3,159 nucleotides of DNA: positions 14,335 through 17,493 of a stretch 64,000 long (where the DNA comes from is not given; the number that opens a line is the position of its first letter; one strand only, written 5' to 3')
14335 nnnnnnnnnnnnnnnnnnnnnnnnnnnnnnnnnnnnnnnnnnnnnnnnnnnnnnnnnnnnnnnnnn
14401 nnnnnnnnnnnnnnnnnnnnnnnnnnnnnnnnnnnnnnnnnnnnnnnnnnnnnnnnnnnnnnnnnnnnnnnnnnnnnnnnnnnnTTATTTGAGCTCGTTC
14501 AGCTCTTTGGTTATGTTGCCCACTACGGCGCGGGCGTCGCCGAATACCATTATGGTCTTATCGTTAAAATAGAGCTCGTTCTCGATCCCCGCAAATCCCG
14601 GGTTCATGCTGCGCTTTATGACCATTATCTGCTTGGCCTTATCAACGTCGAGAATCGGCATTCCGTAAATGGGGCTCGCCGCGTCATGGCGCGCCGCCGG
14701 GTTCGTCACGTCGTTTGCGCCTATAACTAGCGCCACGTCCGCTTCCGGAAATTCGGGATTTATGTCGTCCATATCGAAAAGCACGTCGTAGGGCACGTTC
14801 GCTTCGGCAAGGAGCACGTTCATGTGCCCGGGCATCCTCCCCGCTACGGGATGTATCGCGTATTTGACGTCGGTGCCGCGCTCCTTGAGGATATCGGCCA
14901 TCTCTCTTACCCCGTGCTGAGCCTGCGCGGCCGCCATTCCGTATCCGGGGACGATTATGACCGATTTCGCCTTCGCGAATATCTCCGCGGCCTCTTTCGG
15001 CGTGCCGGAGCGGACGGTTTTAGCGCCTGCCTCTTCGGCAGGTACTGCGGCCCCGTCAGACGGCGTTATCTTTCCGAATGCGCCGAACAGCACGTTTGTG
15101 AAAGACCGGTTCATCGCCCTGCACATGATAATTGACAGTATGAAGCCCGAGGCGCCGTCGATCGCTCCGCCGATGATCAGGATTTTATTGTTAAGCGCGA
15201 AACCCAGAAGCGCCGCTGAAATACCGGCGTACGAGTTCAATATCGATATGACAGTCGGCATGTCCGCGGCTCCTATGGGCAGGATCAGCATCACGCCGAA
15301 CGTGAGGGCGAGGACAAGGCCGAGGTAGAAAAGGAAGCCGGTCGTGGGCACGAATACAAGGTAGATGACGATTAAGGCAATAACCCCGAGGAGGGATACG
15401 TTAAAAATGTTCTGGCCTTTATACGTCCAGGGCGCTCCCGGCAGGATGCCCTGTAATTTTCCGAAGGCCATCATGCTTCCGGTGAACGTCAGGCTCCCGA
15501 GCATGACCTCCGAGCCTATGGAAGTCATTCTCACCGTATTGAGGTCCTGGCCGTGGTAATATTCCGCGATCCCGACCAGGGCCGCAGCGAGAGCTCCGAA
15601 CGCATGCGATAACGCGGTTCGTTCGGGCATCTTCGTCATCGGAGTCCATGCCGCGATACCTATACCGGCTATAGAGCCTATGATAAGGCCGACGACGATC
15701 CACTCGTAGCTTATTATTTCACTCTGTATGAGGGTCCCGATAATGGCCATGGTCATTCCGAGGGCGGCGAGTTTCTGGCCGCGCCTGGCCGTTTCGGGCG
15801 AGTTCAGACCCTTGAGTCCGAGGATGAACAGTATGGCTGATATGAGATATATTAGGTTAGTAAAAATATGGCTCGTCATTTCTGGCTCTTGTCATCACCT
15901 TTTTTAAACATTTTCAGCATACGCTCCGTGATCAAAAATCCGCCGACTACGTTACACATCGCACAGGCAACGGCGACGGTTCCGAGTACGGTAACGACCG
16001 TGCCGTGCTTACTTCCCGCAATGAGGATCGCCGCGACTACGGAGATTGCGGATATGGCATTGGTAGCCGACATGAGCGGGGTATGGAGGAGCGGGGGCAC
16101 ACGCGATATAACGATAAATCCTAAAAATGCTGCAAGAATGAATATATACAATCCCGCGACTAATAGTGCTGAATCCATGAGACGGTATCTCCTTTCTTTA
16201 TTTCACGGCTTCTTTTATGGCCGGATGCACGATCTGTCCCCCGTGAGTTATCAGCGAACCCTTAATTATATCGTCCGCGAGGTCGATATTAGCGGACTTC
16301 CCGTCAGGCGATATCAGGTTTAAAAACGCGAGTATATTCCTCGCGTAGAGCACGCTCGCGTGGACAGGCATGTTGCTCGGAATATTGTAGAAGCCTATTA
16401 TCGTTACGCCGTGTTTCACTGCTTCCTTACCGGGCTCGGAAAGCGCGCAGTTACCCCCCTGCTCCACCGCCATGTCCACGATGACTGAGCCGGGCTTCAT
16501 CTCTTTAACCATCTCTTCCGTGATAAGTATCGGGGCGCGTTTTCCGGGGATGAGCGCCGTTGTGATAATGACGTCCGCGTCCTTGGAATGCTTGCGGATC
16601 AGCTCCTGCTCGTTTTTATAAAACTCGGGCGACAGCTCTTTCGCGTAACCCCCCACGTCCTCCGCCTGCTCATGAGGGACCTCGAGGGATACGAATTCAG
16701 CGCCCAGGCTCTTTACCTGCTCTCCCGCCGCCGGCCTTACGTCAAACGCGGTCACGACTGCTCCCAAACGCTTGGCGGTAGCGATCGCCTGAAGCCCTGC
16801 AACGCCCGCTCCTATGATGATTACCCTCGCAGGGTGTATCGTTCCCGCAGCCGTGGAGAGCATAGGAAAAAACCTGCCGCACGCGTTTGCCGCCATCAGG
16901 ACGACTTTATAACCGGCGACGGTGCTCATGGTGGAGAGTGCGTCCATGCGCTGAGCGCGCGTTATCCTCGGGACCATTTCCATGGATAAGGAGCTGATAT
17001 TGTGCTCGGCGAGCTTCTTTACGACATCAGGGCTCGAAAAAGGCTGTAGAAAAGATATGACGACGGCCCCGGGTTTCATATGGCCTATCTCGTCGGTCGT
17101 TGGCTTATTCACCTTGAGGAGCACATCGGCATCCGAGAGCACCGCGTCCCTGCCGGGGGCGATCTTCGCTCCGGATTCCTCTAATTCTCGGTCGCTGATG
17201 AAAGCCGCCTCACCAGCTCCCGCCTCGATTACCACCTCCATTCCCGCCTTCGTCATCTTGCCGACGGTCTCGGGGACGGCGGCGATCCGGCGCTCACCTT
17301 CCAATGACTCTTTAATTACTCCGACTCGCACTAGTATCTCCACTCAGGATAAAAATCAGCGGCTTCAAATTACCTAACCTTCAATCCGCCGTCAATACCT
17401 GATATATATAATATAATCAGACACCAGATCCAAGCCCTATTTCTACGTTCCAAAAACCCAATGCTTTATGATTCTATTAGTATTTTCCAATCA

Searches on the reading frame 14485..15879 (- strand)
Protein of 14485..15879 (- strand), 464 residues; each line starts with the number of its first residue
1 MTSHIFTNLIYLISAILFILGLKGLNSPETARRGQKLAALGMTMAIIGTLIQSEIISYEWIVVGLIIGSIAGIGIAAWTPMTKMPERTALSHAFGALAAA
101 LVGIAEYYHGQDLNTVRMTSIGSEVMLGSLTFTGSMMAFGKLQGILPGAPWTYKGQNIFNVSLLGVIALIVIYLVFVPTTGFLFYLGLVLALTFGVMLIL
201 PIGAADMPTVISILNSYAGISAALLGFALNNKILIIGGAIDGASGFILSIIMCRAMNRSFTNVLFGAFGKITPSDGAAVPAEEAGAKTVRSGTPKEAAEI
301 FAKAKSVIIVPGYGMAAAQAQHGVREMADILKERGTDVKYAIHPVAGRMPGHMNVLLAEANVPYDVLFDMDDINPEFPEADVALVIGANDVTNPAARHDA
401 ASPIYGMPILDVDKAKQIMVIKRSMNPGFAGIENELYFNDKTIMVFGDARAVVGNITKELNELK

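Call 49: search_protein_families(library=ncbifam, proteins=[window:14485-15879:-], max_evalue=0.1)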
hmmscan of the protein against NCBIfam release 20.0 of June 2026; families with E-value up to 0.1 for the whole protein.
window:14485-15879:- (464 aa): 1 family
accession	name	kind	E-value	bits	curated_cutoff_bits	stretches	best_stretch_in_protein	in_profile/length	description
NF006974.0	PRK09444.1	equivalog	7.7e-141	470.5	689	1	7-460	6-460/460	Re/Si-specific NAD(P)(+) transhydrogenase subunit beta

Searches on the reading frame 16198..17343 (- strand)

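Call 71: search_protein_families(library=pfam, proteins=[window:16198-17343:-], max_evalue=0.00001)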
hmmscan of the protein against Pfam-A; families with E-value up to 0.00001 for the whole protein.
window:16198-17343:- (381 aa): 3 families
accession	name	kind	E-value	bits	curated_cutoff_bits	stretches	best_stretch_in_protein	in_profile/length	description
PF01262.27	AlaDh_PNT_C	-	1.4e-72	244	23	1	148-373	2-213/214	Alanine dehydrogenase/PNT, C-terminal domain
PF05222.21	AlaDh_PNT_N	-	1.4e-42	145.6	30.4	1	8-143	1-136/136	Alanine dehydrogenase/PNT, N-terminal domain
PF02826.25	2-Hacid_dh_C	-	1.6e-06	28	25.1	0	168-222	33-87/178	D-isomer specific 2-hydroxyacid dehydrogenase, NAD binding domain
